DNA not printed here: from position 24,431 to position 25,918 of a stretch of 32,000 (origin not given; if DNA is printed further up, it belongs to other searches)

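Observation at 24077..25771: Nudix hydrolase plus orphan 396-aa protein with a cryptic nitrilase-superfamily Glu-Lys-Glu-Cys tetrad, wedged between argG and argH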

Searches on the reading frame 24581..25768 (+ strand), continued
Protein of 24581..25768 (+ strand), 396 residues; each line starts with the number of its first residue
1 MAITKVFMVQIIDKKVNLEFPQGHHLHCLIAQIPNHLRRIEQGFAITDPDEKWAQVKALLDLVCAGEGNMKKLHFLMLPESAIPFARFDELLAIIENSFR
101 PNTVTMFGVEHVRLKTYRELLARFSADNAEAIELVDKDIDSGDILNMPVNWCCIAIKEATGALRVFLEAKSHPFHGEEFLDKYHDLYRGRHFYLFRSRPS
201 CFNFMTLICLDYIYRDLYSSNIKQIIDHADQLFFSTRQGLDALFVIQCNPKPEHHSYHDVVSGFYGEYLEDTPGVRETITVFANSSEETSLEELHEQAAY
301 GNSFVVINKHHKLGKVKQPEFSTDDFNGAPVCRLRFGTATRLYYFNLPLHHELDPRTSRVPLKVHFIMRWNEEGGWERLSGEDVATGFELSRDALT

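Call 52: search_protein_families(library=pfam, alignment_id=A2, max_evalue=1)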
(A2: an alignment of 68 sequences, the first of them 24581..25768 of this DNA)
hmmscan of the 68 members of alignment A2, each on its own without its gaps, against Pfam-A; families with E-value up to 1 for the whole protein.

A. member 1, window:24581-25768:+ (396 aa): 0 families

B. families by the number of members that match (of 68 scanned): 94 families (the first 25 are shown)
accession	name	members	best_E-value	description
PF07719.23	TPR_2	9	1.1e-08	Tetratricopeptide repeat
PF13424.12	TPR_12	8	1.4e-15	Tetratricopeptide repeat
PF13181.12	TPR_8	8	1.4e-05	Tetratricopeptide repeat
PF00515.34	TPR_1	7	1.8e-08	Tetratricopeptide repeat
PF13374.12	TPR_10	5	2.8e-06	Tetratricopeptide repeat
PF13428.12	TPR_14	5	0.0005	Tetratricopeptide repeat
PF13432.12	TPR_16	4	3.2e-05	Tetratricopeptide repeat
PF14938.12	SNAP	3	0.002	Soluble NSF attachment protein, SNAP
PF13401.12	AAA_22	3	0.002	AAA domain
PF00004.35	AAA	3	0.016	ATPase family associated with various cellular activities (AAA)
PF05729.18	NACHT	2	1.8e-12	NACHT domain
PF00931.28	NB-ARC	2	9.1e-09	NB-ARC domain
PF17874.7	TPR_MalT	2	1.2e-06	MalT-like TPR region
PF13176.12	TPR_7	2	7.6e-06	Tetratricopeptide repeat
PF13191.12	AAA_16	2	1.9e-05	AAA ATPase domain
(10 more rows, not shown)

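Call 66: search_solved_structures(query=A3, max_evalue=10, show_alignments=4)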
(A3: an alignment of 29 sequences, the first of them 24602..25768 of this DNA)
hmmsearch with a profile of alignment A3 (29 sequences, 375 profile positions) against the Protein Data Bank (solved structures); distinct sequences matched with E-value up to 10: 9.
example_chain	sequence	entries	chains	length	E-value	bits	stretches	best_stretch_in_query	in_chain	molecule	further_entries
6zbc_B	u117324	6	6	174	0.17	13.9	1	163-249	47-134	Merozoite surface antigens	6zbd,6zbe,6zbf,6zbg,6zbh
8hpc_A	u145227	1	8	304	0.91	11.5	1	36-76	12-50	N-carbamoyl-D-amino acid hydrolase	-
1uf4_A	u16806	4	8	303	0.94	11.4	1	36-76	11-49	N-carbamyl-D-amino acid amidohydrolase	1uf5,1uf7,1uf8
1erz_A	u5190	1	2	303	0.94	11.4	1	36-76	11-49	N-CARBAMYL-D-AMINO ACID AMIDOHYDROLASE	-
2ggk_A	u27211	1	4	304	0.95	11.4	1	36-76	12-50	N-carbamoyl-D-amino acid amidohydrolase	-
1fo6_A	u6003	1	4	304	0.97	11.4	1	36-76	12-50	N-CARBAMoYL-D-AMINO-ACID AMIDOHYDROLASE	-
2ggl_A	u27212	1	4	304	0.97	11.4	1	36-76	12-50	N-carbamoyl-D-amino acid amidohydrolase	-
3wuy_A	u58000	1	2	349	1.1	11.2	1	45-78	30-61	Nitrilase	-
5g3o_A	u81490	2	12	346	2.1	10.3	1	39-75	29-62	FORMAMIDASE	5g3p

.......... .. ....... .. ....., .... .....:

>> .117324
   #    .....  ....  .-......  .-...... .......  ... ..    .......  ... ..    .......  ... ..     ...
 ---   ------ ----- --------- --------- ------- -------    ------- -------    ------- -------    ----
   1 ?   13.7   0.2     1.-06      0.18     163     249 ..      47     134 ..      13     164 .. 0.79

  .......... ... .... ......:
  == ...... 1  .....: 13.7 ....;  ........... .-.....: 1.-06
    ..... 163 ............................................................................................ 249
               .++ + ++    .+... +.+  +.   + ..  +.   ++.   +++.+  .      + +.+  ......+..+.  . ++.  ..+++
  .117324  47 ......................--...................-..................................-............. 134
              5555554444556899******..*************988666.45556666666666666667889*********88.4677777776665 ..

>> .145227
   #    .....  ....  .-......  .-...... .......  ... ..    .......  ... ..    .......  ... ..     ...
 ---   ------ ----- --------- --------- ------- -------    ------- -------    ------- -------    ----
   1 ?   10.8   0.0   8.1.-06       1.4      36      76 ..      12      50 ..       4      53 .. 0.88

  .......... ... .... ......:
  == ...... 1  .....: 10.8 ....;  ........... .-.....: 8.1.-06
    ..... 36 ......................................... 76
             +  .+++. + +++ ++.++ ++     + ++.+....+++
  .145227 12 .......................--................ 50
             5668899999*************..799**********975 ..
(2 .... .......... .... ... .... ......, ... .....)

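Call 73: find_related_loci(query=A4, collection=metagenome_contigs, flank=4000)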
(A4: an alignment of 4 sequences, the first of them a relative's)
Query A4 (377 aa) in metagenome_contigs; peptide patterns used: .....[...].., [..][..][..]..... (x = any residue, [..] = any of these).
415 stretches matched a pattern; 213 encode a relative of the query (tblastn E <= 1e-3); the best 80 are kept; 80 distinct loci.
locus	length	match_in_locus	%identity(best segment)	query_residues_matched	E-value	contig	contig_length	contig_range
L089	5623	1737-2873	45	1-375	6e-111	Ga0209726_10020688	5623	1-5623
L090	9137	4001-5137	45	1-375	1e-107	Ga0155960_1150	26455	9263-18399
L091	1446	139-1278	46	1-375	1e-116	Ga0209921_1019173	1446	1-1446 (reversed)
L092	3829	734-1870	45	1-377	2e-108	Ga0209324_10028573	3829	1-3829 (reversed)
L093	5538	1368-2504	45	1-377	4e-107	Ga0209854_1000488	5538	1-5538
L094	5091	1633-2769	44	1-375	2e-106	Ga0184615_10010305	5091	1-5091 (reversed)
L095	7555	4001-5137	45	1-375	1e-106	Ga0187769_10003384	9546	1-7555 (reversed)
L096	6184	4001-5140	44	1-375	1e-106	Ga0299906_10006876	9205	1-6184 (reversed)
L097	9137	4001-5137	44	1-375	7e-106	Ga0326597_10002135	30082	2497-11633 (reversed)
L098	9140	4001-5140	45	1-375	9e-106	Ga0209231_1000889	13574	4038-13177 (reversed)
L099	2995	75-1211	44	1-377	1e-108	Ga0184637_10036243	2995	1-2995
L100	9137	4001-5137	44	1-375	8e-106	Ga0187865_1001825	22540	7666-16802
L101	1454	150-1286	45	1-377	8e-114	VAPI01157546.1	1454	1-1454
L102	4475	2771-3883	45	1-367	4e-106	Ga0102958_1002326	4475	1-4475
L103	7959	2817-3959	44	1-377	3e-105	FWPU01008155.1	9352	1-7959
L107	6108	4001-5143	44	1-377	4e-105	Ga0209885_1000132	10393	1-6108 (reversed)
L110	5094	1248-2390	44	1-377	4e-105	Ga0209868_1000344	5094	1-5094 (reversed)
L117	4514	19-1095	45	23-377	1e-104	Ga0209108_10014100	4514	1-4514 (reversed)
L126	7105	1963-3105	44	1-377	8e-104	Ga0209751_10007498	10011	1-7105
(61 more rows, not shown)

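Call 76: find_homologous_proteins(query=L100:4001-5137:+, max_evalue=1e-20)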
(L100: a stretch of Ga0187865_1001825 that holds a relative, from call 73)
Query L100:4001-5137:+ (379 aa): 755 proteins with E <= 1e-20 among 5834 candidates; the best 120 are listed.
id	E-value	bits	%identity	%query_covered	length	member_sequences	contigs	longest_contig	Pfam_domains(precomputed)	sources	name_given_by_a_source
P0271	2.2e-252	855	98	100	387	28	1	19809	-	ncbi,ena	-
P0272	5.0e-223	758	87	100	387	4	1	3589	-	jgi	jgi:hypothetical protein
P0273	1.3e-221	754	85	100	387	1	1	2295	-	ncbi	-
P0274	1.0e-220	751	85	100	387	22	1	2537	-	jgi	jgi:predicted amidohydrolase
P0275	5.7e-218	742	84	100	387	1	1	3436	-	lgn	-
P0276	5.4e-217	738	84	100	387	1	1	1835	-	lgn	-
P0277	1.5e-215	734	82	100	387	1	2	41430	-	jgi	jgi:predicted amidohydrolase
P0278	8.2e-215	731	83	100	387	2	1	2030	-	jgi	jgi:hypothetical protein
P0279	4.3e-214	729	83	100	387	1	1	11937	-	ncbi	-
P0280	9.7e-213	724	82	100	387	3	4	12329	-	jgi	jgi:hypothetical protein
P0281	1.6e-210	717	81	100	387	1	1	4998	-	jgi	jgi:hypothetical protein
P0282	5.8e-210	715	81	100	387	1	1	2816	-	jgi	jgi:hypothetical protein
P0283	8.4e-210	715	81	100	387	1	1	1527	-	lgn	-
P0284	5.3e-209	712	81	100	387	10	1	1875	-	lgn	-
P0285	1.0e-208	711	80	100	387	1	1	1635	-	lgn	-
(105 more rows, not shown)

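Call 78: search_protein_families(library=pfam, proteins=[L107:5207-6001:+, L126:3148-3963:+, L126:3973-5898:+, L126:5902-7104:+, L126:7-1179:+, L126:1197-1703:+, L093:3797-4906:+, L110:3359-4063:+, L107:2764-3702:-, L117:1651-3069:+], max_evalue=0.0001)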
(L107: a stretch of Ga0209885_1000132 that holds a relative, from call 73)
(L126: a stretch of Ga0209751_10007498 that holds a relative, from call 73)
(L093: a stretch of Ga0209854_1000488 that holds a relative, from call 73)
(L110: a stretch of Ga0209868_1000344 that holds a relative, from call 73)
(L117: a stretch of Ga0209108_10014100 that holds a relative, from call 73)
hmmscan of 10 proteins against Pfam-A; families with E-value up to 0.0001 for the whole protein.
L107:5207-6001:+ (265 aa): 2 families
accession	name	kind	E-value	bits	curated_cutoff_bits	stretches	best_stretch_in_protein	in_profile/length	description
PF03099.24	BPL_LplA_LipB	-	3.5e-21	75.9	21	1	45-149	23-133/133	Biotin/lipoate A/B protein ligase family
PF02237.23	BPL_C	-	1.3e-10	41.5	21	1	219-264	3-48/48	Biotin protein ligase C terminal domain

L126:3148-3963:+ (272 aa): 3 families
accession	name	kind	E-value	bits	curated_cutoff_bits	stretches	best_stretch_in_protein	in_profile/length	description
PF03099.24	BPL_LplA_LipB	-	2.3e-21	76.6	21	1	52-156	23-133/133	Biotin/lipoate A/B protein ligase family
PF02237.23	BPL_C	-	8.5e-11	42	21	1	226-271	3-48/48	Biotin protein ligase C terminal domain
PF16917.10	BPL_LplA_LipB_2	-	4.3e-05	23.6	27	1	67-219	29-182/183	Biotin/lipoate A/B protein ligase family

L126:3973-5898:+ (642 aa): 4 families
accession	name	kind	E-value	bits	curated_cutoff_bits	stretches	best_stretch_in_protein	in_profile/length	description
PF01512.22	Complex1_51K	-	1.2e-42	145.8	31.2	1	259-430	1-149/150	Nuo51 FMN-binding domain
PF10589.14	NADH_4Fe-4S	-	1e-21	77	23.5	1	543-625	3-85/85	NADH-ubiquinone oxidoreductase-F iron-sulfur binding region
PF01257.25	2Fe-2S_thioredx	-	8.1e-21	74.8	24.8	1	44-158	4-124/145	Thioredoxin-like [2Fe-2S] ferredoxin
PF10531.15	SLBB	-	6.3e-07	29.6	27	1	453-489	1-37/55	SLBB domain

L126:5902-7104:+ (401 aa): 11 families
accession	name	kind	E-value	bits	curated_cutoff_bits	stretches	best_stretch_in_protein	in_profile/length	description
PF00384.28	Molybdopterin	-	9.2e-20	71.4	24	1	276-401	1-117/353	Molybdopterin oxidoreductase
PF04879.21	Molybdop_Fe4S4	-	1.4e-19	70.3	22.7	1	221-271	3-53/55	Molybdopterin oxidoreductase Fe4S4 domain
PF13510.11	Fer2_4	-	4.9e-18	65.4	22.8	1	3-78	3-81/82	2Fe-2S iron-sulfur cluster binding domain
PF12838.12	Fer4_7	-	3.8e-08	34.1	27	1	147-205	1-52/52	4Fe-4S dicluster domain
PF12797.12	Fer4_2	-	4.6e-08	32.9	24.5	1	143-158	5-20/22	4Fe-4S binding domain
PF00037.32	Fer4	-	1.1e-07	31.7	21.1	1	191-206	8-23/24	4Fe-4S binding domain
PF14697.11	Fer4_21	-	1.2e-07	32.1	35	1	143-203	3-53/59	4Fe-4S dicluster domain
PF22117.2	Fer4_Nqo3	-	4.1e-07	30.5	27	1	139-206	2-66/67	NADH-quinone oxidoreductase subunit 3, ferredoxin-like domain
PF12837.12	Fer4_6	-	5.6e-06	26.5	25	0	141-161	2-22/24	4Fe-4S binding domain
PF13187.11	Fer4_9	-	5.9e-06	26.6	27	1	147-205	1-51/52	4Fe-4S dicluster domain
PF13183.11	Fer4_8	-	1e-05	26.4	27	1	145-204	2-67/68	4Fe-4S dicluster domain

L126:7-1179:+ (391 aa): 2 families
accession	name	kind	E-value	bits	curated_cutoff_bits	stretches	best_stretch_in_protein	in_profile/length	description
PF02749.22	QRPTase_N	-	2.2e-20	73.1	27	1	10-88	11-82/82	Quinolinate phosphoribosyl transferase, N-terminal domain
PF01729.25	QRPTase_C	-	8.9e-19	68.3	23.1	1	90-278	1-169/169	Quinolinate phosphoribosyl transferase, C-terminal domain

L126:1197-1703:+ (169 aa): 0 families

L093:3797-4906:+ (370 aa): 1 family
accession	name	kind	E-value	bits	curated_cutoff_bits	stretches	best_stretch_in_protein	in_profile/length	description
PF02518.31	HATPase_c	-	8.1e-22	78.2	26.4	1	249-357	2-110/111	Histidine kinase-, DNA gyrase B-, and HSP90-like ATPase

L110:3359-4063:+ (235 aa): 0 families

L107:2764-3702:- (313 aa): 0 families

L117:1651-3069:+ (473 aa): 2 families
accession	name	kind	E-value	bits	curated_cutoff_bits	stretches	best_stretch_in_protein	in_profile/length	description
PF02335.20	Cytochrom_C552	-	4e-135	451.6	24.1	1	68-468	1-383/438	Cytochrome c552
PF14522.11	Cytochrome_C7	-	1.5e-09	38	24.8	0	324-372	7-53/67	Cytochrome c7 and related cytochrome c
